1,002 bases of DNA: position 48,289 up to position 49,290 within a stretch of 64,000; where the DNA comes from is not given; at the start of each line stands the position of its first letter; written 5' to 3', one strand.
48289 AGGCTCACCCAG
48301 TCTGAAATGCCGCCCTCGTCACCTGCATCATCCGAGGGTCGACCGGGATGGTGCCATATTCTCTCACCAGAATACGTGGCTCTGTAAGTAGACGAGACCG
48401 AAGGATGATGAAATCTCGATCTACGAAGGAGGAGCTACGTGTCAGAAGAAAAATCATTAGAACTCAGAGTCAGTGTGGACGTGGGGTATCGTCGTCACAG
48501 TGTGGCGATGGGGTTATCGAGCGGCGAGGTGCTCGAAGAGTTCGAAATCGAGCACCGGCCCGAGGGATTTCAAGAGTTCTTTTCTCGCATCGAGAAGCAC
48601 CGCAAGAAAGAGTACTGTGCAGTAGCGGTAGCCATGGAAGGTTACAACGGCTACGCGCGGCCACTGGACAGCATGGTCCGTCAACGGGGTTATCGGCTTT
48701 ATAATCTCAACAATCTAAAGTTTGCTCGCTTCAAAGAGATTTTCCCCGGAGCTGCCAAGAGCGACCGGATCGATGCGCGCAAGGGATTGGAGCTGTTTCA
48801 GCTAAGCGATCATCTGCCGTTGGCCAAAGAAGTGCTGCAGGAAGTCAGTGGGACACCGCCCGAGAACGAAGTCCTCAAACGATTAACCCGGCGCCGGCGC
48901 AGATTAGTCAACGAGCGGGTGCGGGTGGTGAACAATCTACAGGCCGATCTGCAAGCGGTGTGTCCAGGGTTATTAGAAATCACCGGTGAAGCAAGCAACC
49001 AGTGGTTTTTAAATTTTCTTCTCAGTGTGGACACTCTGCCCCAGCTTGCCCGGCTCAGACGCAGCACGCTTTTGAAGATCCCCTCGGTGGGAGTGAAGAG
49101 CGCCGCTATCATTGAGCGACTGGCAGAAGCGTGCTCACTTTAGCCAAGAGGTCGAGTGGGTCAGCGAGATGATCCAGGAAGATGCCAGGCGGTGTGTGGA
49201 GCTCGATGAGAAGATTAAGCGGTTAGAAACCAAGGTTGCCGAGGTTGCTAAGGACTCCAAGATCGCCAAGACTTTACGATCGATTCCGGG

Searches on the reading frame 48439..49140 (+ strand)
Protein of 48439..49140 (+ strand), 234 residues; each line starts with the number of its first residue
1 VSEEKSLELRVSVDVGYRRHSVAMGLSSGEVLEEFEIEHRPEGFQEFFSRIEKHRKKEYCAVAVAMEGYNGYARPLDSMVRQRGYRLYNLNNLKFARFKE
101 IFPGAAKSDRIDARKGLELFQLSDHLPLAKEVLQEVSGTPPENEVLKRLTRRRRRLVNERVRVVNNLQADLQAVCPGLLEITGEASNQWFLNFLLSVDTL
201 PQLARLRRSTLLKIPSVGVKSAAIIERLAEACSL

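Call 38: search_protein_families(library=pfam, max_evalue=0.001, proteins=[window:48439-49140:+])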
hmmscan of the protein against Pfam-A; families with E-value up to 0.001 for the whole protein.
window:48439-49140:+ (234 aa): 1 family
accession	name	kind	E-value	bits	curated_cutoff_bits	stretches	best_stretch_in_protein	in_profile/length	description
PF01548.23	DEDD_Tnp_IS110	-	1.7e-20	73.8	29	1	12-176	2-155/155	Transposase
